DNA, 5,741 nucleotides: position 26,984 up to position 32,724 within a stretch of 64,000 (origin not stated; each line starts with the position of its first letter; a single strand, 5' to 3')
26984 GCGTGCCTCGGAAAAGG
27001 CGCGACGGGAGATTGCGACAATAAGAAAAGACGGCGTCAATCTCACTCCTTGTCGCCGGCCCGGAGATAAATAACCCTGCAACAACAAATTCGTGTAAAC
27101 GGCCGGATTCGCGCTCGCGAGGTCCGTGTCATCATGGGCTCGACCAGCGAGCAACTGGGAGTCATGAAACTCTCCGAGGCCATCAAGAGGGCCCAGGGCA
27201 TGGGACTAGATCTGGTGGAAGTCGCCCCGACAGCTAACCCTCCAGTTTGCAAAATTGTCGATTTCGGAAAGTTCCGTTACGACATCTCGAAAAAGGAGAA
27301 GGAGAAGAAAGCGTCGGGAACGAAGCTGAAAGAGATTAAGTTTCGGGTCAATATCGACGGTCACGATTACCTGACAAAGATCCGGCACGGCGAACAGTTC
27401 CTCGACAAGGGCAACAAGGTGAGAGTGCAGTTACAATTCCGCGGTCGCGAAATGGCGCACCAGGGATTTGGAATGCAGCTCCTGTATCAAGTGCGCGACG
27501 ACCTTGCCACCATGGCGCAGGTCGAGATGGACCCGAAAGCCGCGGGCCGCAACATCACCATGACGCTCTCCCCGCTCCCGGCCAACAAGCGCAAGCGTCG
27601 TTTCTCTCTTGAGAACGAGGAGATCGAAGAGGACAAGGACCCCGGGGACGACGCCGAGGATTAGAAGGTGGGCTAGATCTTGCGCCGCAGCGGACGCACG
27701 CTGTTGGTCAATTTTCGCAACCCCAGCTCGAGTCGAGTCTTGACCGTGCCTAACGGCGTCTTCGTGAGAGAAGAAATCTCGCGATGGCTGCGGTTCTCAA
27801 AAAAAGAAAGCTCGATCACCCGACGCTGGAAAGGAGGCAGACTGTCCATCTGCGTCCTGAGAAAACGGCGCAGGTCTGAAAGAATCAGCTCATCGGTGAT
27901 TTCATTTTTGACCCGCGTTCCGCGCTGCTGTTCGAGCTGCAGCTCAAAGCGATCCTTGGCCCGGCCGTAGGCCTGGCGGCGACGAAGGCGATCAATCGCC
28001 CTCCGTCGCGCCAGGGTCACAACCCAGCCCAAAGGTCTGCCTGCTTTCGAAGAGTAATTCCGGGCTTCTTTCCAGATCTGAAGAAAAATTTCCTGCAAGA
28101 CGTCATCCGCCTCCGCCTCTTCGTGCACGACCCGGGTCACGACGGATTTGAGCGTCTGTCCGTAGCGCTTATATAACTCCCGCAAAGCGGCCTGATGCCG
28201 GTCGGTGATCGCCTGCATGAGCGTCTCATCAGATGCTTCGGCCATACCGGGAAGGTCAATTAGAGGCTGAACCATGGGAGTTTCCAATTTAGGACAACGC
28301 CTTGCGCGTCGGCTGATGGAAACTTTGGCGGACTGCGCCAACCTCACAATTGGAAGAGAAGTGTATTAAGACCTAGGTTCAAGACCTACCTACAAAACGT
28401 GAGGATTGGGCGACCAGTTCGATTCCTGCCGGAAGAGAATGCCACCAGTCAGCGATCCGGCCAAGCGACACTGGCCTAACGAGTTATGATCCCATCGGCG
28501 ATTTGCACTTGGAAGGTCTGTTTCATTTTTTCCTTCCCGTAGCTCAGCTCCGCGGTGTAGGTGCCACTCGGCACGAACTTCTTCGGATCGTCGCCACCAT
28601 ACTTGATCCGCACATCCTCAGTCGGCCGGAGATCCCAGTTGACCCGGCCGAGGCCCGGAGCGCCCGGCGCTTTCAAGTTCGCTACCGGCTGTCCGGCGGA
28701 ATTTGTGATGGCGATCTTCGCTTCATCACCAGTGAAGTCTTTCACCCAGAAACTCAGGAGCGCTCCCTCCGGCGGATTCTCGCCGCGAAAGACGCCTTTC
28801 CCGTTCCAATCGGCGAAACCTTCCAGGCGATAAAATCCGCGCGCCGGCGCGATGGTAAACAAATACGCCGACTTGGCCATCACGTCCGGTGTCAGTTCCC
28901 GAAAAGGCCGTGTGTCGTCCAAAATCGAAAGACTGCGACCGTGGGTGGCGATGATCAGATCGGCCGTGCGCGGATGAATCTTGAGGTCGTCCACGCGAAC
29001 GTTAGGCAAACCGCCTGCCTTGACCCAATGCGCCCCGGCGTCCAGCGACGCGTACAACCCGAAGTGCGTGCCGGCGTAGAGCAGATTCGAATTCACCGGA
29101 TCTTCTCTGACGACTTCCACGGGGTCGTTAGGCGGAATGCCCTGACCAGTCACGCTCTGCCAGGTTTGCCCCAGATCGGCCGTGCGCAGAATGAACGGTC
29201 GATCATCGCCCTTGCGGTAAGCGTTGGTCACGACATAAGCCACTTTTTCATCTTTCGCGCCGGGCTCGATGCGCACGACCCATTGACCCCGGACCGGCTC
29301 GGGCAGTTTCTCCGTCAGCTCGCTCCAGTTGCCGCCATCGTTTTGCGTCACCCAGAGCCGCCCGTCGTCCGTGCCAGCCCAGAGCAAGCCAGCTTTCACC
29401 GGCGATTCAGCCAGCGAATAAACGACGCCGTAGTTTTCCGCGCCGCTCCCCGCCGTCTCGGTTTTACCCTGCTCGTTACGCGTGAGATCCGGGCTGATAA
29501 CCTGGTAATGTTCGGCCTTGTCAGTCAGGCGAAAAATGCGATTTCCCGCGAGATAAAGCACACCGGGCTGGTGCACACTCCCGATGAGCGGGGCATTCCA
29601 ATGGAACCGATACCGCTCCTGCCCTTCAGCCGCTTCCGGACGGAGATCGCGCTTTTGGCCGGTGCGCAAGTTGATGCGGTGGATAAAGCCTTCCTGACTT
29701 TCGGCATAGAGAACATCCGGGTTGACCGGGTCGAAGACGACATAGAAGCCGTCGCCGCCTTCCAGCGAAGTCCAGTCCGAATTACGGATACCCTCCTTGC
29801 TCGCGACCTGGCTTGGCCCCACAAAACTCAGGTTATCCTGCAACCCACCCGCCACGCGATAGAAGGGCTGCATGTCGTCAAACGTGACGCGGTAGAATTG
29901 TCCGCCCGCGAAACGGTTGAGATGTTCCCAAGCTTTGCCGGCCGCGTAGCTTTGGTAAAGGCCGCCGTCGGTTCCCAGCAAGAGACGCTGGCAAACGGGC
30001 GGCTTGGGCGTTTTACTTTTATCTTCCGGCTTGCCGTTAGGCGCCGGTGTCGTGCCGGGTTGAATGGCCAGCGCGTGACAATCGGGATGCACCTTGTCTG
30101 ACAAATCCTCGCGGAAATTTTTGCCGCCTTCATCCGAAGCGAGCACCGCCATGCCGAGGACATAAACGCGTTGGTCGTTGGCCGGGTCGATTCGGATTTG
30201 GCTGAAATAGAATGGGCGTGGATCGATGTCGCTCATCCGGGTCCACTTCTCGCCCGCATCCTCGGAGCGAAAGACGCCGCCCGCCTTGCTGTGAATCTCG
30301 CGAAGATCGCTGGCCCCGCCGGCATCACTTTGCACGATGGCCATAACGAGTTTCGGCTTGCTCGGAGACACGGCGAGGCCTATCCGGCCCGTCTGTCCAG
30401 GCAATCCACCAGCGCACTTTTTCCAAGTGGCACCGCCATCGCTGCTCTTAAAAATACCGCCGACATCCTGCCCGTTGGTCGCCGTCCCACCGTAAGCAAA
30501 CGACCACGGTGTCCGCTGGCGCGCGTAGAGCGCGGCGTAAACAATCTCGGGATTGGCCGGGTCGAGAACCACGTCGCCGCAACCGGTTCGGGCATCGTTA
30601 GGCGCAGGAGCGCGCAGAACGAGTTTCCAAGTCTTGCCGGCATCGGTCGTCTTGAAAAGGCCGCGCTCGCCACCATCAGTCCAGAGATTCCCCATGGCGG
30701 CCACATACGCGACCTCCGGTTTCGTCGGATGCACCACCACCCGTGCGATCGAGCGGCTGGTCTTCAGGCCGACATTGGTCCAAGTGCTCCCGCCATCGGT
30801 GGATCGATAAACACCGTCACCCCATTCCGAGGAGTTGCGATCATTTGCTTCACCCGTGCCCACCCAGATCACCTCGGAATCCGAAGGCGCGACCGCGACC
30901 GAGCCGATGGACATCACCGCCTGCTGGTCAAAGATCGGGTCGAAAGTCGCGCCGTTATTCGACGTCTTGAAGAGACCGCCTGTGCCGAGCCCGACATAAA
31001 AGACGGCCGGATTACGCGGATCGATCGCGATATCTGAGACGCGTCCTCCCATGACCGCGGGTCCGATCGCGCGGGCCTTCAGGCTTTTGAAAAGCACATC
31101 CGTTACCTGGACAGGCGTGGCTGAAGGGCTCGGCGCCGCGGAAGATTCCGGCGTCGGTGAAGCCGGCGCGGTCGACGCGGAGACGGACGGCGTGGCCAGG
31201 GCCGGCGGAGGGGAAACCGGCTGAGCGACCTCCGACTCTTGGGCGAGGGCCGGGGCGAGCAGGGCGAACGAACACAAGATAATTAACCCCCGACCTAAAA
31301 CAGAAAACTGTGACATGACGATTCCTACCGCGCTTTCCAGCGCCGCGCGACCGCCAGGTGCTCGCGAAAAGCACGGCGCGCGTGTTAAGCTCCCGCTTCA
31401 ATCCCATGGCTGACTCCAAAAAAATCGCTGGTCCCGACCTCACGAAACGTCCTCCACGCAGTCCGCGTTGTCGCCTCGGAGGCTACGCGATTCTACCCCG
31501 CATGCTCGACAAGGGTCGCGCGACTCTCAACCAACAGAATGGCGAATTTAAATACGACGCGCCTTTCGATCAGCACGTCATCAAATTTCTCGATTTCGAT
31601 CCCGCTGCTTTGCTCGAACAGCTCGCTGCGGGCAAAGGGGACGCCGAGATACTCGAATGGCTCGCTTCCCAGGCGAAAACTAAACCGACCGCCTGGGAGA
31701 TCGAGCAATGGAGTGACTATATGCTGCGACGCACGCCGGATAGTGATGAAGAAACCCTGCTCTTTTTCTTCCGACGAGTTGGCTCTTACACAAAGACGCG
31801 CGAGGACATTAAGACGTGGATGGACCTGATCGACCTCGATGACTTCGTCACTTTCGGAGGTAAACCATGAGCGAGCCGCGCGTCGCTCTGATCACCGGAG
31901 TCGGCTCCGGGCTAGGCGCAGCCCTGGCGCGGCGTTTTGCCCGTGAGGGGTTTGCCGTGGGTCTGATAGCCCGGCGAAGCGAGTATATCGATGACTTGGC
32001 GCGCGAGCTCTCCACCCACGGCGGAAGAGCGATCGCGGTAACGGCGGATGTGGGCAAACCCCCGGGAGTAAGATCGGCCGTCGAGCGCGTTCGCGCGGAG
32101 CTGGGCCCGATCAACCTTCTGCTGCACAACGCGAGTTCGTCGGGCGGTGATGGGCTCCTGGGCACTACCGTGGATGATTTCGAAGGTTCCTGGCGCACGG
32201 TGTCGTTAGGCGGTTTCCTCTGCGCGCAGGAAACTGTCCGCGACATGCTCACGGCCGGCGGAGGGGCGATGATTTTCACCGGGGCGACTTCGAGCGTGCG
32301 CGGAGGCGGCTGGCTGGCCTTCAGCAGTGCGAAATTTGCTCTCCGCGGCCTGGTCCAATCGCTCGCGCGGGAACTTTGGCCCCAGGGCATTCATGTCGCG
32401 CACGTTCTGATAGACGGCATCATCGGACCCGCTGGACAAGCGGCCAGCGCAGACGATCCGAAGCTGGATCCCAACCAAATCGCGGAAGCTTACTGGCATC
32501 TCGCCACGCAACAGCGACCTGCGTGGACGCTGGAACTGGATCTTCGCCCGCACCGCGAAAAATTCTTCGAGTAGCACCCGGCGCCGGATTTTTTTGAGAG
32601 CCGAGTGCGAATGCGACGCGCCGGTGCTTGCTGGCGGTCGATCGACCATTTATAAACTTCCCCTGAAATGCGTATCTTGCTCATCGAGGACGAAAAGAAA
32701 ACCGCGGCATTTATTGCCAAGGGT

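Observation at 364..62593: Hyper-abundant non-palindromic octamer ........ (consensus T-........-R) scattered through genes on both strands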

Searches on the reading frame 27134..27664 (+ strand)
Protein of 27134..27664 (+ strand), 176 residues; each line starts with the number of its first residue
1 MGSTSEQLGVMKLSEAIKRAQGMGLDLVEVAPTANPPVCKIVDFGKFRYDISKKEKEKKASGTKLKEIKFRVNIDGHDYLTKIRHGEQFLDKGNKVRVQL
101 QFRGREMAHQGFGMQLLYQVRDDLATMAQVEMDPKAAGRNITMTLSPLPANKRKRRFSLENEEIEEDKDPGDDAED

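Call 16: search_protein_families(library=pfam, proteins=[window:27134-27664:+], max_evalue=0.01)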
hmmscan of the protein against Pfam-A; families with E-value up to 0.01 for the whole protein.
window:27134-27664:+ (176 aa): 2 families
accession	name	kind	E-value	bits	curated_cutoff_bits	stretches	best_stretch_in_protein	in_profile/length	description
PF00707.27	IF3_C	-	1.6e-31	108.5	34.8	1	64-147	2-85/86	Translation initiation factor IF-3, C-terminal domain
PF05198.21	IF3_N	-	5.8e-23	81.3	26.9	1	3-58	15-70/70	Translation initiation factor IF-3, N-terminal domain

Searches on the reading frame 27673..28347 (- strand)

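Call 16: search_protein_families(library=pfam, proteins=[window:27673-28347:-], max_evalue=0.01)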
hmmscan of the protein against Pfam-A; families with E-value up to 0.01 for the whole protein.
window:27673-28347:- (224 aa): 4 families
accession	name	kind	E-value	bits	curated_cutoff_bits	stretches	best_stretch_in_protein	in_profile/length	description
PF04542.20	Sigma70_r2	-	5e-17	61.9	24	1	58-125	1-69/71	Sigma-70 region 2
PF08281.18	Sigma70_r4_2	-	9e-12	44.9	25.7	1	163-213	4-54/54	Sigma-70, region 4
PF04545.22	Sigma70_r4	-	8.6e-09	35.2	24.1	1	167-213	2-48/50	Sigma-70, region 4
PF07638.17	Sigma70_ECF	-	2.9e-06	27.7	21.1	1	43-213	7-179/185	ECF sigma factor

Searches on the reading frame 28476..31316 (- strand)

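Call 6: search_protein_families(library=pfam, proteins=[window:28476-31316:-])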
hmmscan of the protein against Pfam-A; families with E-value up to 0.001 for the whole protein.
window:28476-31316:- (946 aa): 4 families
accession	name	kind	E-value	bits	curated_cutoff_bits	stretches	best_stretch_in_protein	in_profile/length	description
PF15902.12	Sortilin-Vps10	-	3.9e-23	82.4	33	2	169-301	3-112/446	Sortilin, neurotensin receptor 3,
PF02012.26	BNR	-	1.9e-07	30.5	27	0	222-232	2-12/12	BNR/Asp-box repeat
PF13088.12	BNR_2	-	4.1e-06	26.8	31.4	0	161-241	132-209/277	BNR repeat-like domain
PF14870.12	PSII_BNR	-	2.9e-05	23.9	27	0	707-765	82-138/303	Photosynthesis system II assembly factor YCF48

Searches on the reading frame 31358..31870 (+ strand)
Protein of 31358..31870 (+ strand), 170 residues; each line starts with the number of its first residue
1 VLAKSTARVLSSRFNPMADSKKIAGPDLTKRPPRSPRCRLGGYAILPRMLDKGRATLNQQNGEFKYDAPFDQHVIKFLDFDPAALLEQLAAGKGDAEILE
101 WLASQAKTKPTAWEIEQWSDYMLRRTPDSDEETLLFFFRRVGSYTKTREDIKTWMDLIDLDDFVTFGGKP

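Call 16: search_protein_families(library=pfam, proteins=[window:31358-31870:+], max_evalue=0.01)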
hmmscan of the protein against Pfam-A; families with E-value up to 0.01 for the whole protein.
window:31358-31870:+ (170 aa): 1 family
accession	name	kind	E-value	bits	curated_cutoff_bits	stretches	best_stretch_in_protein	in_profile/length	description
PF16798.10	DUF5069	-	2.4e-37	128.5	27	1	31-162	2-131/133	Domain of unknown function (DUF5069)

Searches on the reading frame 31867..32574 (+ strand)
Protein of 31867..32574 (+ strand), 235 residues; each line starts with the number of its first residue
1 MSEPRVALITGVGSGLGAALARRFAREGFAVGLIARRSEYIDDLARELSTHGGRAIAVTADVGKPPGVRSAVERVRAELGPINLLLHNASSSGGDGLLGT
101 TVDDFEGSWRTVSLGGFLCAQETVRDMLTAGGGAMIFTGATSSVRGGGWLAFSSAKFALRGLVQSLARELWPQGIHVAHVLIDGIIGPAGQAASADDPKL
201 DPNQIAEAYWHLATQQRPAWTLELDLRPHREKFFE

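Call 51: search_protein_families(library=pfam, proteins=[window:31867-32574:+], max_evalue=0.01)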
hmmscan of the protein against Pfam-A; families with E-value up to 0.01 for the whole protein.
window:31867-32574:+ (235 aa): 3 families
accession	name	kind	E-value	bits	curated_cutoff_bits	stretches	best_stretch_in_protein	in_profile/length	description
PF00106.31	adh_short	-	1.3e-33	116.6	26.6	1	5-181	1-178/195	short chain dehydrogenase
PF13561.12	adh_short_C2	-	8.4e-24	84.9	27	1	11-195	1-186/236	Enoyl-(Acyl carrier protein) reductase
PF08659.16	KR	-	5.3e-08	33.4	22.6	1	7-106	3-106/180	KR domain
